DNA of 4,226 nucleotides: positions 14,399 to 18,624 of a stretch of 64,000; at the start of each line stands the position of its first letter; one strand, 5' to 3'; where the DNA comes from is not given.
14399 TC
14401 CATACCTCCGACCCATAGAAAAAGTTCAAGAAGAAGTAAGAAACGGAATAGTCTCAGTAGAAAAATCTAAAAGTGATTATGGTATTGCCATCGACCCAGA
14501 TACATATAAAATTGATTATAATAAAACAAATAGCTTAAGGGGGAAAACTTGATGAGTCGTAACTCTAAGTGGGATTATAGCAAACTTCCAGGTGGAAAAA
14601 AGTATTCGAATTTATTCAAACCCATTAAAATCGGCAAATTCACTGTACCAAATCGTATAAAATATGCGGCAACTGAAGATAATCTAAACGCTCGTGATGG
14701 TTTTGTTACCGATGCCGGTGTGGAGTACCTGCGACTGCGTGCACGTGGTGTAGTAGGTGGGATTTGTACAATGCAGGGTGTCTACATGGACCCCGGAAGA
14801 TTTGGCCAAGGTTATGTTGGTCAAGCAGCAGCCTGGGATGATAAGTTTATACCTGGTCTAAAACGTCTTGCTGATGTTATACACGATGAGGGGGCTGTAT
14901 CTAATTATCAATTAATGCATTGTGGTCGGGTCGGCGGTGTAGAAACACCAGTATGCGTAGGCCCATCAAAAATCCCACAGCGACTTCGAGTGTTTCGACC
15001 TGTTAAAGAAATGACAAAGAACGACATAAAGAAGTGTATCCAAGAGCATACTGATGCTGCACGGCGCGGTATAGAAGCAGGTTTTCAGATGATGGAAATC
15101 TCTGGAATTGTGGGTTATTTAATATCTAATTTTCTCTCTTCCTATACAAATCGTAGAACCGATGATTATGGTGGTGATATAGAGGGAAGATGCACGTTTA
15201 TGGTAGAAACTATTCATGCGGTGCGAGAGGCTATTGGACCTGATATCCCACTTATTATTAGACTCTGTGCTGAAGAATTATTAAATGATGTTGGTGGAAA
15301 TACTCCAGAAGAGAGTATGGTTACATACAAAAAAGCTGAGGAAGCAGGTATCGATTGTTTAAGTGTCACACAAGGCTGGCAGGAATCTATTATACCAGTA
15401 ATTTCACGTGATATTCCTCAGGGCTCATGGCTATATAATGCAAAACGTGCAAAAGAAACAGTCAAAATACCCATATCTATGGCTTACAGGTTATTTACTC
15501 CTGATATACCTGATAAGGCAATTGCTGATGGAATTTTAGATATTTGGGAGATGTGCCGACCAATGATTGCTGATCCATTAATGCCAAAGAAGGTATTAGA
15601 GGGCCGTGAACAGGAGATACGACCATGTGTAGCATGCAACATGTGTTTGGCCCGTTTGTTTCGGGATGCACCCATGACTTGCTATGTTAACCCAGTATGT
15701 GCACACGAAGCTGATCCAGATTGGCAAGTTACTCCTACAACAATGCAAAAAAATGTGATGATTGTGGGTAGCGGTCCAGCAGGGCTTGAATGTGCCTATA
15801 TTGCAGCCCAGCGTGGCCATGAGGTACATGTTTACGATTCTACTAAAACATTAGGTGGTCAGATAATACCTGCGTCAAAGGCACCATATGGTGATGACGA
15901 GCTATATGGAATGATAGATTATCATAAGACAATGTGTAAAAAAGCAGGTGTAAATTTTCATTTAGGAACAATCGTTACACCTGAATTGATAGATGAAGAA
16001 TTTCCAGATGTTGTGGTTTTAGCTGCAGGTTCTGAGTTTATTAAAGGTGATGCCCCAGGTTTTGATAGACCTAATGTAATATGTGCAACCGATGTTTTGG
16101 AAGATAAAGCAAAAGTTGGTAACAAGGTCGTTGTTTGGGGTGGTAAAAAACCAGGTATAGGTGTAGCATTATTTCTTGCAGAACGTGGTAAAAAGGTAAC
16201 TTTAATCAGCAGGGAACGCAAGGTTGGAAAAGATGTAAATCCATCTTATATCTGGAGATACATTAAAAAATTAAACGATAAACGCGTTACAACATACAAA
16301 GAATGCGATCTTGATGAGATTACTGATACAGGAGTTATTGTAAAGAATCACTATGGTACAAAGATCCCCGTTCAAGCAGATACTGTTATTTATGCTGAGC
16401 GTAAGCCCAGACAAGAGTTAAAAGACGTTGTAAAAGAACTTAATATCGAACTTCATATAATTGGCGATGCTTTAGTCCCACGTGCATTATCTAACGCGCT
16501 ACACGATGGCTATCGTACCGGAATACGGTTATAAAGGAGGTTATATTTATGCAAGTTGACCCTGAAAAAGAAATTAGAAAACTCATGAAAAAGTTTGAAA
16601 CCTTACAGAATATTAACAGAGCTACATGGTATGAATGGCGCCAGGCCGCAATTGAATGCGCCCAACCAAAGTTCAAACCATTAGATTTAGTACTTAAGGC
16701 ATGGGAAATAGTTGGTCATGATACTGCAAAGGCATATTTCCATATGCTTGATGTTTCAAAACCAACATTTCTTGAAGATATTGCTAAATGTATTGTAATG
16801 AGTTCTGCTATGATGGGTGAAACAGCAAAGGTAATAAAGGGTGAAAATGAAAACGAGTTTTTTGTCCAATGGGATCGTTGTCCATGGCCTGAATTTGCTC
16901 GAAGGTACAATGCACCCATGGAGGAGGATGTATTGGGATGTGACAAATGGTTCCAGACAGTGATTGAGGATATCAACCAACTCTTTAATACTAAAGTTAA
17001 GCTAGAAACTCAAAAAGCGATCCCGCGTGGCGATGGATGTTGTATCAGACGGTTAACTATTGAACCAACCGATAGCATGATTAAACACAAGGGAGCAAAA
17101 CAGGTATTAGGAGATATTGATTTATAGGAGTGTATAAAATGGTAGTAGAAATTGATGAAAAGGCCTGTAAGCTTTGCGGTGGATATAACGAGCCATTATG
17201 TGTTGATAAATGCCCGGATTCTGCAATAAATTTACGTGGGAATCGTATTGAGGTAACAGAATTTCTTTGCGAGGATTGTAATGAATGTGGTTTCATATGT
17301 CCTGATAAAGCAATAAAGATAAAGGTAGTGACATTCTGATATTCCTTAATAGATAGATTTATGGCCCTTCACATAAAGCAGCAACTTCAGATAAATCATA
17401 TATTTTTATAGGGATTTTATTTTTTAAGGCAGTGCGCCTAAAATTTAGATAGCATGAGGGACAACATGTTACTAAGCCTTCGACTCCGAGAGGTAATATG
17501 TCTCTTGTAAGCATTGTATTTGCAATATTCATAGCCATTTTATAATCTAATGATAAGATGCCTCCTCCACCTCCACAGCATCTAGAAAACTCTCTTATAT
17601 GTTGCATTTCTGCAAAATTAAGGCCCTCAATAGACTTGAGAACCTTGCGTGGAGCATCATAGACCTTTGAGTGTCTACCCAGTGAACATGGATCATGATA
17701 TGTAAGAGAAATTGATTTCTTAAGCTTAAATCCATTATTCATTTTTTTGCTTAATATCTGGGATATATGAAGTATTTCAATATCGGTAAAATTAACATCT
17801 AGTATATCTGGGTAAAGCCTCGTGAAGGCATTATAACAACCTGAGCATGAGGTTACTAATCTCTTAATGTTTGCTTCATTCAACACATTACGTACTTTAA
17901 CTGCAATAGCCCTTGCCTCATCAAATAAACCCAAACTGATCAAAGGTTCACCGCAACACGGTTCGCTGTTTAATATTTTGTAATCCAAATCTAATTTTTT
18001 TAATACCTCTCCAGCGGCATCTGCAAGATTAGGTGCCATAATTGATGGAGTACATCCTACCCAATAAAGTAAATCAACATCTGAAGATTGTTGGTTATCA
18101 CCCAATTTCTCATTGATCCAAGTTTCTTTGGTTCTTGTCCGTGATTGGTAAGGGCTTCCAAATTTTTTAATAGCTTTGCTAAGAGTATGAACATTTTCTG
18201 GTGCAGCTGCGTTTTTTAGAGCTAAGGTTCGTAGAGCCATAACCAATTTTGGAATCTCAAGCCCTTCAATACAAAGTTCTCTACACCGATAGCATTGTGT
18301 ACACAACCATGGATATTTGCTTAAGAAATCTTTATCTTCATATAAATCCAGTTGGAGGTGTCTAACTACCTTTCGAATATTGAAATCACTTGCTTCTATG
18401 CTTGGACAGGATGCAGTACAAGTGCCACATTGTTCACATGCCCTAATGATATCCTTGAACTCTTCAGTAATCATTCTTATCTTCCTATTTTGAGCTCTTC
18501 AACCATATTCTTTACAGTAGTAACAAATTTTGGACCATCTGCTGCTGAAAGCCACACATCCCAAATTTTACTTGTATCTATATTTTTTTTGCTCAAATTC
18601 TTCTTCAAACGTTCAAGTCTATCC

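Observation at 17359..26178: Candidate AOR-Hdr redox module: polyferredoxin-AOR-ZnF-MoaD-CoA-transferase-HdrA-HdrA/MvhD-HdrD in one operon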

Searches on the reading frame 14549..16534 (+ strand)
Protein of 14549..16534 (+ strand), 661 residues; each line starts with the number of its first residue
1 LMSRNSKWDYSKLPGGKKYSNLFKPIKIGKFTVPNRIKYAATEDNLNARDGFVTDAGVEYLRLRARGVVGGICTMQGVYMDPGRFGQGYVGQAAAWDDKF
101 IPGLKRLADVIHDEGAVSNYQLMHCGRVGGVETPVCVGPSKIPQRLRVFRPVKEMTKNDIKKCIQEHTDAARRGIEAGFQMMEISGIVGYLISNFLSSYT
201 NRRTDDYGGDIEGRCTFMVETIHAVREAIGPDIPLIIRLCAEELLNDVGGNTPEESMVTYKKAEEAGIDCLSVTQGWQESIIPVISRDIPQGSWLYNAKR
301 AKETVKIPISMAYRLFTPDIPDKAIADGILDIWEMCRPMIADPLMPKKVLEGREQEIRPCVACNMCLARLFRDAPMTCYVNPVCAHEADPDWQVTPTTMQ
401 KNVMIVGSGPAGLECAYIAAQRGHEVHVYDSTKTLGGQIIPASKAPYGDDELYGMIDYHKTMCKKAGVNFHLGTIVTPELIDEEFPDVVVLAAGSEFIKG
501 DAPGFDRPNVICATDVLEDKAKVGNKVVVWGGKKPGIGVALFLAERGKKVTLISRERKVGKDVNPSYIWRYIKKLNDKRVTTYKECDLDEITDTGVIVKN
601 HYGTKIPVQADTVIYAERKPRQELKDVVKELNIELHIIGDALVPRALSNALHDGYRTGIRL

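Call 16: search_protein_families(library=pfam, proteins=[window:14549-16534:+], max_evalue=0.0001)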
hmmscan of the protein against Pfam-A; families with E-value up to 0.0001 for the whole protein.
window:14549-16534:+ (661 aa): 11 families
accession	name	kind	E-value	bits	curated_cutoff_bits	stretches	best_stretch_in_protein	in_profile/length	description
PF00724.26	Oxidored_FMN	-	5.4e-56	190.7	27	1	21-356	1-342/342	NADH:flavin oxidoreductase / NADH oxidase family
PF07992.20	Pyr_redox_2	-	3.3e-19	69.8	26.1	1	402-635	2-251/291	Pyridine nucleotide-disulphide oxidoreductase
PF00070.33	Pyr_redox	-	4.1e-13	50.1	22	1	526-595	1-70/82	Pyridine nucleotide-disulphide oxidoreductase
PF13738.12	Pyr_redox_3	-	1.7e-11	44.3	30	1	490-614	129-263/305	Pyridine nucleotide-disulphide oxidoreductase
PF13450.12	NAD_binding_8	-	5.2e-10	39.9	21.9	1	405-439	1-35/68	NAD(P)-binding Rossmann-like domain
PF12831.13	FAD_oxidored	-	3e-09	37.1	27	1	403-439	2-38/416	FAD dependent oxidoreductase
PF03486.20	HI0933_like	-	1.2e-08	35.2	50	1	402-439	2-39/244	HI0933-like protein Rossmann domain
PF01266.30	DAO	-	1.8e-07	31.4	27.9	0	403-437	2-37/353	FAD dependent oxidoreductase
PF00890.30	FAD_binding_2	-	2.7e-06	27.3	20.4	0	403-439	2-38/414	FAD binding domain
PF01946.23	Thi4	-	5.9e-05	22.9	26.2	0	398-438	15-56/235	Thi4 family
PF01134.28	GIDA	-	8.6e-05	22.2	22.1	0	403-435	2-35/391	Glucose inhibited division protein A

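Call 23: search_solved_structures(query=window:14549-16534:+, max_evalue=1e-20)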
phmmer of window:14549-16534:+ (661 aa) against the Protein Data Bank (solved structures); distinct sequences matched with E-value up to 1e-20: 66 (the best 60 are shown).
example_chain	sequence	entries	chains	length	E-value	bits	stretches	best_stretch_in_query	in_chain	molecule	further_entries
6qkg_A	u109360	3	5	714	2.9e-142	478.4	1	18-660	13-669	NCR A | NCR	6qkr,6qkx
1ps9_A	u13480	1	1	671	8.5e-82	278.6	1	19-549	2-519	2,4-dienoyl-CoA reductase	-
3k30_A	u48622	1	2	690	1e-59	205.6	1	18-657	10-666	Histamine dehydrogenase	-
6de6_A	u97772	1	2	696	3.3e-55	190.7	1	17-497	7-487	Histamine dehydrogenase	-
1djq_A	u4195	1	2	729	9.5e-54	185.9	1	18-554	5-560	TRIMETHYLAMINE DEHYDROGENASE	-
1djn_A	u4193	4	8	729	1.6e-53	185.1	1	18-554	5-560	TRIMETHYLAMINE DEHYDROGENASE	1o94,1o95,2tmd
6l6j_A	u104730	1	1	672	1.3e-47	165.6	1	18-557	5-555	Oxidored_FMN domain-containing protein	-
8uaj_A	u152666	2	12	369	8.5e-36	126.6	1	13-350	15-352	NADPH dehydrogenase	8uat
5nux_A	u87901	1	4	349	2e-35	125.3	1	22-350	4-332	Chromate reductase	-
5ogt_A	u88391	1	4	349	2.8e-35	124.9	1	22-350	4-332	Chromate reductase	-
3hf3_A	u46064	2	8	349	1.3e-34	122.6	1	22-350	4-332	Chromate reductase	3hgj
3gr7_A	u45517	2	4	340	2.7e-33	118.3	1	22-346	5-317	NADPH dehydrogenase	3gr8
9iuv_A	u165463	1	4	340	6.8e-33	117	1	22-283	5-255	NADPH dehydrogenase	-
3l67_A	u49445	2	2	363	1.7e-31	112.4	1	20-343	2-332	Xenobiotic reductase A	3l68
3l65_A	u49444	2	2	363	2.6e-31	111.8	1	20-343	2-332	Xenobiotic reductase A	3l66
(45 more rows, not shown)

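Call 59: search_solved_structures(query=window:14549-16534:+, max_evalue=1e-100, show_alignments=1)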
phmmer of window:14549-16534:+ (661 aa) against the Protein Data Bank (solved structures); distinct sequences matched with E-value up to 1e-100: 1.
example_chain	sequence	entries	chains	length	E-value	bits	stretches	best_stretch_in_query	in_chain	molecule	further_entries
6qkg_A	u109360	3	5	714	2.9e-142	478.4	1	18-660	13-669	NCR A | NCR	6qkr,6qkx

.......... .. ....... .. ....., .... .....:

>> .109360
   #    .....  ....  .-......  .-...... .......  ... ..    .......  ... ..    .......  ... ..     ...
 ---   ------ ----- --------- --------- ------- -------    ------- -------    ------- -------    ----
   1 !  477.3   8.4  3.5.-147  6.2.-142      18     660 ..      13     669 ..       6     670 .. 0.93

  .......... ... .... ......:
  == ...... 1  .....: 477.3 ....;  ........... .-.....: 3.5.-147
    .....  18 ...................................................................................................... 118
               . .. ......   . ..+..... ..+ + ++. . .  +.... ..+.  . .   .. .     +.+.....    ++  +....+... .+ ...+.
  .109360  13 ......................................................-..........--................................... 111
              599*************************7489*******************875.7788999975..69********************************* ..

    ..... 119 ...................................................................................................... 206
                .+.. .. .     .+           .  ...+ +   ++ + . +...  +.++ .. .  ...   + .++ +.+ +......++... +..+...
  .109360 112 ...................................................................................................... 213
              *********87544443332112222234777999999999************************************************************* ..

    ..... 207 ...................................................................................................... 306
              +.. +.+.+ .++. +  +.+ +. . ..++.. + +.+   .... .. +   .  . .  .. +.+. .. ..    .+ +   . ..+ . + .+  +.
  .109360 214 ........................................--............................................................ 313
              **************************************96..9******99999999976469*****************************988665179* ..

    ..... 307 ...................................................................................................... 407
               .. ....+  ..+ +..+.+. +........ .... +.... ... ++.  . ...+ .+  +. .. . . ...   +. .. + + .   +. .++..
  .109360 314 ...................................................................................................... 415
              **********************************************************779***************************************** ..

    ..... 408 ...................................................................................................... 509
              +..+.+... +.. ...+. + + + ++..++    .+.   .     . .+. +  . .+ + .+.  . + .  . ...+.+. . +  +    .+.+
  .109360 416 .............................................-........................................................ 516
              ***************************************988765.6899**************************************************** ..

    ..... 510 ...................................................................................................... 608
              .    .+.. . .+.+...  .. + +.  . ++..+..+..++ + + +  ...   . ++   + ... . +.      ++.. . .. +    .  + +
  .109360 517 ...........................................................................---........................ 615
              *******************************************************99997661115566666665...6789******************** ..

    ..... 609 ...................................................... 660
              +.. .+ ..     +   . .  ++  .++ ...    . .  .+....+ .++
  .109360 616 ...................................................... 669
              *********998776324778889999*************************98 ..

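Call 74: search_protein_families(library=ncbifam, proteins=[window:14549-16534:+], max_evalue=1e-10)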
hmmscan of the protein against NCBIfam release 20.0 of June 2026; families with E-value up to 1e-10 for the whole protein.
window:14549-16534:+ (661 aa): 15 families
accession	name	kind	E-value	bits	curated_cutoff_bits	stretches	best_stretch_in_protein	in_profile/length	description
TIGR03997.1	mycofact_OYE_2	equivalog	6.9e-132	441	793.15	1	21-659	1-643/645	mycofactocin system FadH/OYE family oxidoreductase 2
NF041087.1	bile_acid_BaiCD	equivalog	4.6e-119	398.4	825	1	19-659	1-640/642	bile acid Fe-S flavoenzyme BaiCD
NF045599.1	bili_reduct_long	exception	1.4e-98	330.8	750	1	22-658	1-638/641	bilirubin reductase, long form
TIGR03996.1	mycofact_OYE_1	hypoth_equivalog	8.1e-59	199.7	627.9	1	25-656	5-631/633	mycofactocin system FadH/OYE family oxidoreductase 1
NF010047.0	PRK13523.1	equivalog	3e-45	154.7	431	1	20-357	3-328/339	NADPH dehydrogenase NamA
NF045592.1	bili_reduct_N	equivalog_domain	5.1e-43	147.6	425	1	22-381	2-363/363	bilirubin reductase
NF006101.0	PRK08255.1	equivalog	1.7e-35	122.4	1078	1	17-343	394-724/768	bifunctional salicylyl-CoA 5-hydroxylase/oxidoreductase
NF007899.0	PRK10605.1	subfamily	2.2e-22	79.8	403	1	19-255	3-251/365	N-ethylmaleimide reductase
NF009410.0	PRK12771.1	subfamily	9.2e-16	57.5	516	1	395-558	131-303/566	NAD(P)-binding protein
NF010590.0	PRK13984.1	equivalog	1.6e-12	46.4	946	1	396-519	284-408/611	putative oxidoreductase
NF009454.0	PRK12814.1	equivalog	4e-12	45.3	916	1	399-555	192-355/657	putative NADPH-dependent glutamate synthase small subunit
NF003585.0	PRK05249.1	equivalog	1.9e-11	43.3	465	0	487-618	140-270/464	Si-specific NAD(P)(+) transhydrogenase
TIGR01317.1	GOGAT_sm_gam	subfamily_domain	3.8e-11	42.5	447.7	0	399-523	142-267/485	glutamate synthase small subunit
TIGR01350.1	lipoamide_DH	equivalog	5.1e-11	41.9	408.8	0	487-634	133-282/461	dihydrolipoyl dehydrogenase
TIGR04018.1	Bthiol_YpdA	hypoth_equivalog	9.2e-11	41.1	339.9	0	521-614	149-242/316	YpdA family putative bacillithiol disulfide reductase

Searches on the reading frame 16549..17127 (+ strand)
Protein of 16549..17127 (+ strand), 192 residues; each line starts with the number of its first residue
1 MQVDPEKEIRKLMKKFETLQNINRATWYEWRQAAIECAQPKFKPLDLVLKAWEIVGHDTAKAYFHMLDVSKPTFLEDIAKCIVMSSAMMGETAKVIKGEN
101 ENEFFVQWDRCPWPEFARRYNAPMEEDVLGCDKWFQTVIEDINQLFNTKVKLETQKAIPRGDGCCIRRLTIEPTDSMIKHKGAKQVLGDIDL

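Call 16: search_protein_families(library=pfam, proteins=[window:16549-17127:+], max_evalue=0.0001)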
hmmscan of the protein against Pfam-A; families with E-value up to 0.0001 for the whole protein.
window:16549-17127:+ (192 aa): 1 family
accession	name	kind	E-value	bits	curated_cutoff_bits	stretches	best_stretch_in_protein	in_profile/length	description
PF14196.11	ATC_hydrolase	-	1.7e-07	32.6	28.1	1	43-166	24-142/145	L-2-amino-thiazoline-4-carboxylic acid hydrolase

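Call 74: search_protein_families(library=ncbifam, proteins=[window:16549-17127:+], max_evalue=1e-10)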
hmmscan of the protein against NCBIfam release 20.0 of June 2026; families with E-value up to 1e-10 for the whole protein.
window:16549-17127:+ (192 aa): 0 families

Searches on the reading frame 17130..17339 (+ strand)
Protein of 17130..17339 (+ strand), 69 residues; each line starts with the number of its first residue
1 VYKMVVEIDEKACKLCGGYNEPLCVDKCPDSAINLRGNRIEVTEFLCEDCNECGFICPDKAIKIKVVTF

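Call 16: search_protein_families(library=pfam, proteins=[window:17130-17339:+], max_evalue=0.0001)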
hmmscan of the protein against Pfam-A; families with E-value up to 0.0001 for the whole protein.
window:17130-17339:+ (69 aa): 3 families
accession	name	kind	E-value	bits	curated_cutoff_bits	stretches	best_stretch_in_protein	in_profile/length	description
PF13237.11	Fer4_10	-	2.1e-05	24.8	25.5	1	6-58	2-53/53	4Fe-4S dicluster domain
PF00037.32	Fer4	-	2.9e-05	24.1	21.1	0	42-63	3-24/24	4Fe-4S binding domain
PF12837.12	Fer4_6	-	5.2e-05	23.4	25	0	5-33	1-24/24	4Fe-4S binding domain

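Call 74: search_protein_families(library=ncbifam, proteins=[window:17130-17339:+], max_evalue=1e-10)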
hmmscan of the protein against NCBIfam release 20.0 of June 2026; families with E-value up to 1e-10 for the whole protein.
window:17130-17339:+ (69 aa): 0 families

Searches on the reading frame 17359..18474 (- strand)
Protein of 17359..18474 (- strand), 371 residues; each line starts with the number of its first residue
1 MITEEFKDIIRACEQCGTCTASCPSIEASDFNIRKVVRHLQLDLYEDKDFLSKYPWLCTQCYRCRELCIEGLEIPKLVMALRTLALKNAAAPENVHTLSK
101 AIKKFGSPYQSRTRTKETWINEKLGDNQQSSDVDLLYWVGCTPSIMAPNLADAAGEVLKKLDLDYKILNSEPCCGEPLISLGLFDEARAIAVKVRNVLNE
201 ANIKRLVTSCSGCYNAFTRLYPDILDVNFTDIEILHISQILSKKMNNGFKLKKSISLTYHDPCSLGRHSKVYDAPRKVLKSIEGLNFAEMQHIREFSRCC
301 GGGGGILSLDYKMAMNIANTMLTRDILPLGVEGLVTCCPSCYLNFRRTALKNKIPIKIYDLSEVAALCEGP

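Call 3: search_protein_families(library=pfam, proteins=[window:17359-18474:-], max_evalue=0.001)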
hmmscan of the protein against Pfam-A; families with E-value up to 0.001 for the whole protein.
window:17359-18474:- (371 aa): 6 families
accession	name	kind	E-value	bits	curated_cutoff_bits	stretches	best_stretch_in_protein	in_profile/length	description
PF02754.22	CCG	-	2e-25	89.1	20.6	2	258-346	2-85/85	Cysteine-rich domain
PF13183.11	Fer4_8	-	9.4e-10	39.3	27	1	11-71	3-67/68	4Fe-4S dicluster domain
PF13187.11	Fer4_9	-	1.4e-06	28.6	27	1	12-71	1-50/52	4Fe-4S dicluster domain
PF13534.11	Fer4_17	-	1.5e-06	29.1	22.2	1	12-72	1-60/61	4Fe-4S dicluster domain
PF13237.11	Fer4_10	-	1.9e-06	28.1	25.5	1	11-68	7-52/53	4Fe-4S dicluster domain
PF12838.12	Fer4_7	-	0.00086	20.2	27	1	13-69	2-49/52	4Fe-4S dicluster domain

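Call 4: search_protein_families(library=ncbifam, proteins=[window:17359-18474:-], max_evalue=0.001)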
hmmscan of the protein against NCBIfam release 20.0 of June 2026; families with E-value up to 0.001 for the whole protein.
window:17359-18474:- (371 aa): 16 families
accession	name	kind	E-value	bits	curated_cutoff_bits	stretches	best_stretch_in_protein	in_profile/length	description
NF004898.0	PRK06259.1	equivalog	9.3e-52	176.2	385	1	10-351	133-469/488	fumarate reductase (CoM/CoB) subunit TfrB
NF045670.1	quin_L_LdhH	equivalog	2.2e-36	125.4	800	2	123-364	457-704/706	L-lactate dehydrogenase (quinone) large subunit LdhH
NF008369.0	PRK11168.1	equivalog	5.6e-31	107.8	278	1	113-357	147-393/401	anaerobic glycerol-3-phosphate dehydrogenase subunit C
NF045663.1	diclust_near_Sec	equivalog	7e-24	83.9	530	1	58-342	355-615/759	pyridine nucleotide-disulfide oxidoreductase/dicluster-binding protein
TIGR03290.1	CoB_CoM_SS_C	equivalog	8.7e-23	80.9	160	1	11-117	2-107/144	CoB--CoM heterodisulfide reductase subunit C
TIGR03379.1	glycerol3P_GlpC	equivalog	1.8e-20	73.1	279.9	1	116-352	146-385/397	anaerobic glycerol-3-phosphate dehydrogenase subunit GlpC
NF045796.1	DsrK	equivalog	6.9e-16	57.9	400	1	52-320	114-387/453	sulfate reduction electron transfer complex DsrMKJOP subunit DsrK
TIGR03288.1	CoB_CoM_SS_B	equivalog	2.8e-15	56.4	345.15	2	277-350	170-242/290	CoB--CoM heterodisulfide reductase subunit B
NF045711.1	sulf_resp_HmcF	equivalog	4.6e-15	55.4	750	1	249-357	331-437/457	sulfate respiration complex iron-sulfur protein HmcF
NF008434.0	PRK11274.1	equivalog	7.1e-13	48.2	333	1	4-322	16-366/409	glycolate oxidase subunit GlcF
NF041779.1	hetero_SS_HdrC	equivalog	8.9e-12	44.9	350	1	11-106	31-124/198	ferredoxin:CoB-CoM heterodisulfide reductase subunit HdrC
NF041890.1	hdrC_Methbact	equivalog_domain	1.6e-11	44.2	270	1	10-98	28-114/192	ferredoxin:CoB-CoM heterodisulfide reductase subunit HdrC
NF045724.1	ferredox_TmcB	equivalog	2.7e-11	42.7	735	1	202-362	256-421/430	electron transfer complex ferredoxin TmcB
NF038018.1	qmoC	equivalog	1e-08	35.1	300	1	8-102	15-108/360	quinone-interacting membrane-bound oxidoreductase complex subunit QmoC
NF041780.1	hetero_SS_HdrB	equivalog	5e-07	29.3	450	1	134-228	5-100/304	ferredoxin:CoB-CoM heterodisulfide reductase subunit HdrB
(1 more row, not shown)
